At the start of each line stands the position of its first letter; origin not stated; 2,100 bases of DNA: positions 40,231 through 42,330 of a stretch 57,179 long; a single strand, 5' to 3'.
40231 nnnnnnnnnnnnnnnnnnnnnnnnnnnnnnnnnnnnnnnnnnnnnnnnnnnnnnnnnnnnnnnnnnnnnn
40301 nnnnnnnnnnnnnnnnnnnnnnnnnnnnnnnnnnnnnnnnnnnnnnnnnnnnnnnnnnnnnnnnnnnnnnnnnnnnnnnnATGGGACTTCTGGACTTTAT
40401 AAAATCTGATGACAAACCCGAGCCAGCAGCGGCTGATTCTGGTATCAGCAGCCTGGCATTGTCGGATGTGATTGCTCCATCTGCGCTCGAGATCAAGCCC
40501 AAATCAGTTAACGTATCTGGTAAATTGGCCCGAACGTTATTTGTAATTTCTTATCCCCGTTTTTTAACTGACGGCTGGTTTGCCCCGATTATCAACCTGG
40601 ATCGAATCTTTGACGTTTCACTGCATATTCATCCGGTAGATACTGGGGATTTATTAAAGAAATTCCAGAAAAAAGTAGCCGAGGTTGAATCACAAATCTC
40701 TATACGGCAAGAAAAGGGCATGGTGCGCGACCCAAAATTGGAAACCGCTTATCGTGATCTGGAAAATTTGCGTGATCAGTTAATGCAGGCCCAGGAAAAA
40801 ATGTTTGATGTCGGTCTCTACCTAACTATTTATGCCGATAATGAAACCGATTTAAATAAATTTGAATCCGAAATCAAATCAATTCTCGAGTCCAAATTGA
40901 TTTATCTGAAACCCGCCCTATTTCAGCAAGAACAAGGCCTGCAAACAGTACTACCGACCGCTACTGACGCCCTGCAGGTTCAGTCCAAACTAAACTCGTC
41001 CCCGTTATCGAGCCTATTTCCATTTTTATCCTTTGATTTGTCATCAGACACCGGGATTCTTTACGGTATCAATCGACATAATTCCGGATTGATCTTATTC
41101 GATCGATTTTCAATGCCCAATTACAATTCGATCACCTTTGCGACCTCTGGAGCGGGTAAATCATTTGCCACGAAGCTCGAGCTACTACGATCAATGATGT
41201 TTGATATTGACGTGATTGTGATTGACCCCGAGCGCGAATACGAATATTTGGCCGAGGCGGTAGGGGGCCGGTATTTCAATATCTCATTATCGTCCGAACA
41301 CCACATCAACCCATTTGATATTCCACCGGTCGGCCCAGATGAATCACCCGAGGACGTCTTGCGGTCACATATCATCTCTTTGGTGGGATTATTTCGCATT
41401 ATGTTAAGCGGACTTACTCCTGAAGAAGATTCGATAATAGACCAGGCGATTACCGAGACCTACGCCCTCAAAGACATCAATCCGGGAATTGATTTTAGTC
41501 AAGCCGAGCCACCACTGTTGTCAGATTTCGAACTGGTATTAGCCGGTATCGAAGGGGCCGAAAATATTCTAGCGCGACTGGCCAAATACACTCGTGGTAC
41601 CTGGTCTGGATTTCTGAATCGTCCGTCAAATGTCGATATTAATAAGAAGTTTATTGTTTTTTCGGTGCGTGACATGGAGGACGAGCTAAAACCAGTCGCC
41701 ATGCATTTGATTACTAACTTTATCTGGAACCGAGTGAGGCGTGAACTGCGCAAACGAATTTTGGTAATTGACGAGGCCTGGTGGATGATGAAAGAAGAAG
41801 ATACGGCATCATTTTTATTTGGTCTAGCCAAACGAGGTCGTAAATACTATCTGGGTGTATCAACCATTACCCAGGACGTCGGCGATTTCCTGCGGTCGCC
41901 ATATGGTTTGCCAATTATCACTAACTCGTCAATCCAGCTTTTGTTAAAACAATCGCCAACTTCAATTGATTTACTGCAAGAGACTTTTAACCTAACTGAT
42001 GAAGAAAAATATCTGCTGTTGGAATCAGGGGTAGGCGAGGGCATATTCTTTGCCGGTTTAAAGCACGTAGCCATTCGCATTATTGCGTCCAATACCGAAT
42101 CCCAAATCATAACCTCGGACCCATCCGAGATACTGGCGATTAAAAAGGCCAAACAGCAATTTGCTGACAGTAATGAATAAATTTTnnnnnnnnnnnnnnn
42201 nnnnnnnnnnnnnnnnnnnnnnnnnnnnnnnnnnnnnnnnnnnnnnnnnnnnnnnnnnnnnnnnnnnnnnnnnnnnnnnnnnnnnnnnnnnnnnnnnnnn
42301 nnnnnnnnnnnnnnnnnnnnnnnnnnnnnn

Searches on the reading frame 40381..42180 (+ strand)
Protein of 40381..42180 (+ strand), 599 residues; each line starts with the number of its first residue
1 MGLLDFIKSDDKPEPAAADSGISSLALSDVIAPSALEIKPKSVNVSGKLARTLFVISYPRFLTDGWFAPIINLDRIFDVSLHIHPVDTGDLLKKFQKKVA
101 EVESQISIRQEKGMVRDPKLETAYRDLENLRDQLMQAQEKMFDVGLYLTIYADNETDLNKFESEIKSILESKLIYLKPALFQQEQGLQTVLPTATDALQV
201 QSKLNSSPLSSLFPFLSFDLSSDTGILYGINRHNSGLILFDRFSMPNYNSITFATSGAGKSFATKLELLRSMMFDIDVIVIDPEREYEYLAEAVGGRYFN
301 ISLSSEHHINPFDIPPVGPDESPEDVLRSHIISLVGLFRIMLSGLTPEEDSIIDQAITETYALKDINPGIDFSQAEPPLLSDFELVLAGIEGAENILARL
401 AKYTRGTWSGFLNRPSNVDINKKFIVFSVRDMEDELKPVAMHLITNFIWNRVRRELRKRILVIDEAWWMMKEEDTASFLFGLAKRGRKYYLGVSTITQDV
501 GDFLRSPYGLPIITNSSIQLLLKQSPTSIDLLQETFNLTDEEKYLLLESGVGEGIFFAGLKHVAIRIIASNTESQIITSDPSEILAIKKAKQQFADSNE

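Call 24: search_protein_families(library=pfam, proteins=[window:40381-42180:+], max_evalue=0.00001)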
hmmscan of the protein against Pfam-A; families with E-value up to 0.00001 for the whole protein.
window:40381-42180:+ (599 aa): 2 families
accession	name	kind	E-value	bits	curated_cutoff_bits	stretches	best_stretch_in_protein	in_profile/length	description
PF19044.6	P-loop_TraG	-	3.2e-26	92.4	25.8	1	245-547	27-343/413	TraG P-loop domain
PF12846.13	AAA_10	-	1.8e-08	34.3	27.5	0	250-306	24-83/362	AAA-like domain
